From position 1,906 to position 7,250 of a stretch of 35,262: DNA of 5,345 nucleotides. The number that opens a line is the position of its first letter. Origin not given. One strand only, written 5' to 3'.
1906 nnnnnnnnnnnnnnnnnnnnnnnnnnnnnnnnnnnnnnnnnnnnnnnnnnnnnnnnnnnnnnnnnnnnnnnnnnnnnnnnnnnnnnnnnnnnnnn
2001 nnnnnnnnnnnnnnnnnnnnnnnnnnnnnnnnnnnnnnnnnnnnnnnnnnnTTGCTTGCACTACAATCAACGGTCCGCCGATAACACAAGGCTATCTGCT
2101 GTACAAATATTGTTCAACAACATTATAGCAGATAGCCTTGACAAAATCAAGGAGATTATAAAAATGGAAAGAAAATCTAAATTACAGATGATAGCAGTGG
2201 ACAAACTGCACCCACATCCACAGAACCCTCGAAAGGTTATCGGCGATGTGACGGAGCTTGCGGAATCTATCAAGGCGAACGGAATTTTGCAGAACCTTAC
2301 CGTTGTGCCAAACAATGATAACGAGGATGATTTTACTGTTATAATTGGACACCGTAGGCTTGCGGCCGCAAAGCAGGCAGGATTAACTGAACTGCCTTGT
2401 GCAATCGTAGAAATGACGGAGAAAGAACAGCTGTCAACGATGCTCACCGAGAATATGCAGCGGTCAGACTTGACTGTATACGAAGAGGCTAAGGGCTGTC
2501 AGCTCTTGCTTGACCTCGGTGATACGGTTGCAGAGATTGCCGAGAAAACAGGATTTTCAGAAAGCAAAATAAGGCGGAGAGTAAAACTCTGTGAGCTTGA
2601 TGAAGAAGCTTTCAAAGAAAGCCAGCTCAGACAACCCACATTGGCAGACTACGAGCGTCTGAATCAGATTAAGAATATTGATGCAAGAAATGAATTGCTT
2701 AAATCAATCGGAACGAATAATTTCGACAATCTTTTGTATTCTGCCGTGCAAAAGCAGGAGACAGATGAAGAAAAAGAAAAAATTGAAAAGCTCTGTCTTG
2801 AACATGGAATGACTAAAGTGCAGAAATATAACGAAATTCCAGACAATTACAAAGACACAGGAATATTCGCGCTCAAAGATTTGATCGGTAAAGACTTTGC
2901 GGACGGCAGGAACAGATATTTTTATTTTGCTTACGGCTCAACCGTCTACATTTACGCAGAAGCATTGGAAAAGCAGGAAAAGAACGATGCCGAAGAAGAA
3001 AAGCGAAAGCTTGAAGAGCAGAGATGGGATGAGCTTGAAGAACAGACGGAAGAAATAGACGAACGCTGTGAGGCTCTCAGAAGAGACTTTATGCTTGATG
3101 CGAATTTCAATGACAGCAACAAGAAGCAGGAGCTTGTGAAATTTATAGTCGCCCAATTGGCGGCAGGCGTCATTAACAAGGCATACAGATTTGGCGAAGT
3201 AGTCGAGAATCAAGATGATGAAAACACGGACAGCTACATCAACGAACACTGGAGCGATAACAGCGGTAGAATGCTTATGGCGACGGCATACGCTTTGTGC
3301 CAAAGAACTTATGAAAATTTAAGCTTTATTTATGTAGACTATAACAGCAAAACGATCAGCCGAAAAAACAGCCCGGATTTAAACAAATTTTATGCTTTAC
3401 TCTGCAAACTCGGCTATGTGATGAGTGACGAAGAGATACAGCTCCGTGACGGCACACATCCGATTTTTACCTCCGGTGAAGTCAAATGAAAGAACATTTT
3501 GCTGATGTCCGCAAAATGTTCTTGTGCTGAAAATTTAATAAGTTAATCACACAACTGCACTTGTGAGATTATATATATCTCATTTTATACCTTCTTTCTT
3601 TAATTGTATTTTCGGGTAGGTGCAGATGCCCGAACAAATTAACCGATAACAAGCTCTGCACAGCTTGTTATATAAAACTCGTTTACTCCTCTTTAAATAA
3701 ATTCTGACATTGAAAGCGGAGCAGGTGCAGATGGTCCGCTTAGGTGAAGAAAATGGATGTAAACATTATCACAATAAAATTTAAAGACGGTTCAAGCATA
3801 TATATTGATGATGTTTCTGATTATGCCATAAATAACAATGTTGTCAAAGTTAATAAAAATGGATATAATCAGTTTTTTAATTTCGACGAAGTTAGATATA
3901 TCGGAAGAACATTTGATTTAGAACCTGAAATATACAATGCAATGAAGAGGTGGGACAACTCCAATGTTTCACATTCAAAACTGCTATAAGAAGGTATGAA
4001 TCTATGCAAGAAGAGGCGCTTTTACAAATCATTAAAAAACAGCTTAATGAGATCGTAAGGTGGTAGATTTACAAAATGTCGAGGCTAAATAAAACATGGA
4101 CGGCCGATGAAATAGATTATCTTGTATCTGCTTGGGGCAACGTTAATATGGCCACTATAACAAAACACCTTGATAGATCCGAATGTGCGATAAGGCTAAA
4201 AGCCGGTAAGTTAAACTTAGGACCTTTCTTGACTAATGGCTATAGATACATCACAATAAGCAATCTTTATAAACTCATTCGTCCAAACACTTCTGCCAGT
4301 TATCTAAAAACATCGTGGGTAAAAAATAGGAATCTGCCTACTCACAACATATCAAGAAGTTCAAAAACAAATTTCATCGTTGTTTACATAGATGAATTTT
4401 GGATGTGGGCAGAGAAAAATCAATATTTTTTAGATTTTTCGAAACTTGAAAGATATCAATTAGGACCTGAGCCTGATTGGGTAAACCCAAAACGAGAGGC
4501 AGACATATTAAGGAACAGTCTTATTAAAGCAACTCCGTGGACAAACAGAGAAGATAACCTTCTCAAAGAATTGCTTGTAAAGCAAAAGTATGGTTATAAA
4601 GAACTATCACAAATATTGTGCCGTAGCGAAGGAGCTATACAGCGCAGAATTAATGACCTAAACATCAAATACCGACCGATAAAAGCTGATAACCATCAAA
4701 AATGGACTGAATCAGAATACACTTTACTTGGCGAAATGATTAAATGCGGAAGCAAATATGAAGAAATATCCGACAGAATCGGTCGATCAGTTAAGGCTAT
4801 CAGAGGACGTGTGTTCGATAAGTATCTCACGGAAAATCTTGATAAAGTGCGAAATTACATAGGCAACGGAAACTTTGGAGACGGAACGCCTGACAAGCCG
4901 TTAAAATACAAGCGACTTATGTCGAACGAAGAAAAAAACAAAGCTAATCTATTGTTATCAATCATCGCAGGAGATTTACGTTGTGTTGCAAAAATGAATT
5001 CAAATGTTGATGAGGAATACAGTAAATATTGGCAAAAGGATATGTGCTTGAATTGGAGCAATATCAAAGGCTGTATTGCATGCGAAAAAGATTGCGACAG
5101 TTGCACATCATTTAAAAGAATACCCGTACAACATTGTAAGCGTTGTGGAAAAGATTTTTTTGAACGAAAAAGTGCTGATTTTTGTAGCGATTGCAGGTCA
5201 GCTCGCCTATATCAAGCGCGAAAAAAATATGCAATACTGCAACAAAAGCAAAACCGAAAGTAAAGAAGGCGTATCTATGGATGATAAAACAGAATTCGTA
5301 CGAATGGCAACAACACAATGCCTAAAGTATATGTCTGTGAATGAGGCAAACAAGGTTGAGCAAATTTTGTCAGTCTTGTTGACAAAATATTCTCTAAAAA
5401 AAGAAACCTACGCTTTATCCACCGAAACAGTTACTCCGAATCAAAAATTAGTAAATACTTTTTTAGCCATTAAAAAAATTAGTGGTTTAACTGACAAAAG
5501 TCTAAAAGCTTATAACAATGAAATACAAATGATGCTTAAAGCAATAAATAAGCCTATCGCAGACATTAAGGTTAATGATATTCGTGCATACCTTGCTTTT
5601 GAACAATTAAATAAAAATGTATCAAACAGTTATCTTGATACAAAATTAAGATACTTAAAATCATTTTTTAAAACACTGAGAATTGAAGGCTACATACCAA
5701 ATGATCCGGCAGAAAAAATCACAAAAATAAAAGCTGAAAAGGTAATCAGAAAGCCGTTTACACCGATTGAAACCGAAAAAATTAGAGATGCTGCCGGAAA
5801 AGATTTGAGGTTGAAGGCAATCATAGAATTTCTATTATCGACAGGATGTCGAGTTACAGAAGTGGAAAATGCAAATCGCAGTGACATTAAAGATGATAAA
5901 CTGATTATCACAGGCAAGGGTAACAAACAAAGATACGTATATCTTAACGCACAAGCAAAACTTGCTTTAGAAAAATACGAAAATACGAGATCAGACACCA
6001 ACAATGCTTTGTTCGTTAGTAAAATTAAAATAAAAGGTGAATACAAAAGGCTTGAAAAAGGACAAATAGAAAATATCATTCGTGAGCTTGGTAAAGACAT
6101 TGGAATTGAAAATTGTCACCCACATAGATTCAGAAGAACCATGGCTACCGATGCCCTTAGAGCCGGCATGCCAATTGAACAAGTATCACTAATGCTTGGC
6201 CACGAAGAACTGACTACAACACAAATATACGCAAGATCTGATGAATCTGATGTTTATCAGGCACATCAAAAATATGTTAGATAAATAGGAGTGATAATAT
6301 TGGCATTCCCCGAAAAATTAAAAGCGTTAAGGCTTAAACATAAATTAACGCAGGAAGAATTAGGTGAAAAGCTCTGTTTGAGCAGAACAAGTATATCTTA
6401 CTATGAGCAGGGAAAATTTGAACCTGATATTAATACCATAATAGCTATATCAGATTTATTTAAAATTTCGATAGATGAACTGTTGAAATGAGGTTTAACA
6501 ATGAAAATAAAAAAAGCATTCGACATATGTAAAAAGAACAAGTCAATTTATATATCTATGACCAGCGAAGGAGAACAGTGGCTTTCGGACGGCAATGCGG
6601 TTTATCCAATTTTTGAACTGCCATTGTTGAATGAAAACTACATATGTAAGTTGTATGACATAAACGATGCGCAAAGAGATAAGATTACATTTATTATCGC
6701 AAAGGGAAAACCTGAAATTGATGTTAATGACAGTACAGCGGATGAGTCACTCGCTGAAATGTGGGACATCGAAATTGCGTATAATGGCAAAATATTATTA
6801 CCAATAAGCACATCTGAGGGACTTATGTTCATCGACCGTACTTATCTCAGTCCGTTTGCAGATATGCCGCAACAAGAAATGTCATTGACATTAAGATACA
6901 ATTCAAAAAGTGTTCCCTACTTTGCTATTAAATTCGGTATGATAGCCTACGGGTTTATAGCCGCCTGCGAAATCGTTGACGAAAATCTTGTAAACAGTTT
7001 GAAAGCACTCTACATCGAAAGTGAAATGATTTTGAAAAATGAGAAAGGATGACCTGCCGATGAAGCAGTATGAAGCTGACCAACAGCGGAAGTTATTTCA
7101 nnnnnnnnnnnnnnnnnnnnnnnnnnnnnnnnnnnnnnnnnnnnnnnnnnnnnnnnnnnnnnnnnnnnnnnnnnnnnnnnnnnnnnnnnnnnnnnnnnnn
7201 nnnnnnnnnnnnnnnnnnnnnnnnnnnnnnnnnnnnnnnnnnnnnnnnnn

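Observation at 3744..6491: AT-rich island with a triple Myb/SANT-like Cys-rich protein, a second tyrosine recombinase and an XRE regulator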

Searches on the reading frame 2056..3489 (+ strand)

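Call 5: search_protein_families(library=pfam, proteins=[window:2056-3489:+], max_evalue=0.01)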
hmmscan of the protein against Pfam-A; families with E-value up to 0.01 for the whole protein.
window:2056-3489:+ (477 aa): 3 families
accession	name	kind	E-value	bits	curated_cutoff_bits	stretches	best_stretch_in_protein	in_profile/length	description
PF02195.25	ParB_N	-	1.4e-16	60.7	26.3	1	42-135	2-95/95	ParB N-terminal domain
PF17762.8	HTH_ParB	-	0.00019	22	22.6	1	138-221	2-86/102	ParB HTH domain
PF00331.26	Glyco_hydro_10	-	0.0094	15.7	22.1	0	346-438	91-181/311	Glycosyl hydrolase family 10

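Call 6: search_protein_families(library=phrogs, proteins=[window:2056-3489:+], max_evalue=0.001)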
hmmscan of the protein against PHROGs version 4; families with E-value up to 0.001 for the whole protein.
window:2056-3489:+ (477 aa): 23 families
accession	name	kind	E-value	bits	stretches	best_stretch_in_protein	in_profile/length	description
phrog_6218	-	DNA, RNA and nucleotide metabolism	2.8e-79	268.6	2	46-257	8-221/506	ParB-like partition protein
phrog_4715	-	DNA, RNA and nucleotide metabolism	5.7e-40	138.3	1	31-353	135-426/630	ParB-like partition protein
phrog_1033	-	DNA, RNA and nucleotide metabolism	7.2e-22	79.6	1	31-178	18-175/334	ParB-like partition protein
phrog_3264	-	DNA, RNA and nucleotide metabolism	1.8e-21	78.1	1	18-229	24-197/337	ParB-like partition protein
phrog_8071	-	DNA, RNA and nucleotide metabolism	3.9e-18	66.9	1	39-189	3-141/389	ParB-like partition protein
phrog_620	-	DNA, RNA and nucleotide metabolism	8e-17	63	1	36-253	2-174/217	ParB-like partition protein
phrog_498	-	other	2.8e-15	56.9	1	34-183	26-171/633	DNA methyltransferase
phrog_18726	-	unknown function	3.9e-15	56.6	1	93-184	92-179/572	-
phrog_723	-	DNA, RNA and nucleotide metabolism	1.2e-14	55.6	1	37-217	7-166/223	ParB-like partition protein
phrog_12047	-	DNA, RNA and nucleotide metabolism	2e-14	54.8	1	44-176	1-124/301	ParB-like partition nuclease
phrog_3951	-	unknown function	1.8e-11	45.1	1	31-248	6-226/301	-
phrog_7783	-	unknown function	1.9e-11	44.4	1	62-182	24-147/634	-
phrog_18056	-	DNA, RNA and nucleotide metabolism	5.3e-10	39.7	1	42-300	2-229/387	ParB-like partition nuclease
phrog_2159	-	DNA, RNA and nucleotide metabolism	7e-09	36.5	1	41-187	59-210/365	ParB-like partition protein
phrog_21315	-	unknown function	6.5e-08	33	1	64-188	31-147/415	-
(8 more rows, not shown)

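Call 21: search_protein_families(library=ncbifam, proteins=[window:2056-3489:+], max_evalue=0.001)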
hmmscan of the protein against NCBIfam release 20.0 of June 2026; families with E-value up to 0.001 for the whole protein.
window:2056-3489:+ (477 aa): 7 families
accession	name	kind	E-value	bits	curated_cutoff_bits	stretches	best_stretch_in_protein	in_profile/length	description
TIGR04285.1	nucleoid_noc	exception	8.8e-29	100.6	315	1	43-240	2-200/255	nucleoid occlusion protein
TIGR00180.1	parB_part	domain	3.3e-28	98.7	58.45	1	41-185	3-150/186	ParB/RepB/Spo0J family partition protein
TIGR03734.1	PRTRC_parB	hypoth_equivalog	2.4e-21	75.9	278.6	1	55-192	5-147/555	PRTRC system ParB family protein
NF010406.0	PRK13832.1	subfamily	9.5e-12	44.2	640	1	50-174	11-138/578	plasmid partitioning protein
TIGR03454.1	partition_RepB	equivalog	3.9e-11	42.9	201.5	1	64-177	87-199/325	plasmid partitioning protein RepB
NF053625.1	SerKinSerKArch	equivalog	1e-08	34.6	380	1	40-124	13-94/244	ADP-dependent L-serine kinase SerK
NF010440.0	PRK13866.1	equivalog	0.0001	21.6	522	1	58-155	83-179/336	plasmid partitioning protein RepB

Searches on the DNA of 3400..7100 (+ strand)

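Call 7: search_dna_similar(query=window:3400-7100:+, collection=phages, mode=distant, max_rows=25)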
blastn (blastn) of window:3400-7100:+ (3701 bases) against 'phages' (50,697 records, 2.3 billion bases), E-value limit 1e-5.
No match.
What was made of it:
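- Tried and rejected: A search of 3400-7100 against 50,697 phage records found nothing (call 7).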

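Call 94: search_rna_families(source=window, start=3400, end=4100, threshold=evalue, max_evalue=1)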
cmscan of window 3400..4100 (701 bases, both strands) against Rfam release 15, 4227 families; matches with E-value up to 1: 1.
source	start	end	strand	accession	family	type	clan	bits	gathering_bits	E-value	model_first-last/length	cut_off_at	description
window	3487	3590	-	RF02449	ncr1015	Gene; sRNA;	-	34.9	60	0.0032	1-121/121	no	Bacillus sRNA ncr1015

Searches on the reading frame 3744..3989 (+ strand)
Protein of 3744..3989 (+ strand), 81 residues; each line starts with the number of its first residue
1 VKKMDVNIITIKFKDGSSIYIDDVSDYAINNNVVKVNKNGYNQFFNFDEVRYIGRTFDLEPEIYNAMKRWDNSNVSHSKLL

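Call 5: search_protein_families(library=pfam, proteins=[window:3744-3989:+], max_evalue=0.01)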
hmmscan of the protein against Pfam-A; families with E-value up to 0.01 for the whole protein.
window:3744-3989:+ (81 aa): 0 families

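Call 6: search_protein_families(library=phrogs, proteins=[window:3744-3989:+], max_evalue=0.001)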
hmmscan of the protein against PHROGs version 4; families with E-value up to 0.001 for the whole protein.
window:3744-3989:+ (81 aa): 0 families

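Call 21: search_protein_families(library=ncbifam, proteins=[window:3744-3989:+], max_evalue=0.001)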
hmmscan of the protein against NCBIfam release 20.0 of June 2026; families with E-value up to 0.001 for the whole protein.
window:3744-3989:+ (81 aa): 0 families

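Call 56: search_protein_families(library=padloc, proteins=[window:3753-3989:+], max_evalue=0.001)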
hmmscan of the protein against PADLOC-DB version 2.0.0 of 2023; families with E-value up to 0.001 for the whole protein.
window:3753-3989:+ (78 aa): 0 families

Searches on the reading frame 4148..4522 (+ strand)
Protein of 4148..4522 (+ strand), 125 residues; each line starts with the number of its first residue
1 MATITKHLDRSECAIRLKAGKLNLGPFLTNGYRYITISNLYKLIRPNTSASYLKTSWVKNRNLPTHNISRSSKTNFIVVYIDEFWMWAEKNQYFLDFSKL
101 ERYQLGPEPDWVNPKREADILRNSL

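Call 82: search_protein_families(library=pfam, proteins=[window:4148-4522:+], max_evalue=5)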
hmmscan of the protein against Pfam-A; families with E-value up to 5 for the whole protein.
seq(125 aa): 0 families
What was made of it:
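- Closest known: Multi-Myb-repeat DNA-binding proteins. Different: The window protein's own middle segment has no Pfam hit (call 82).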
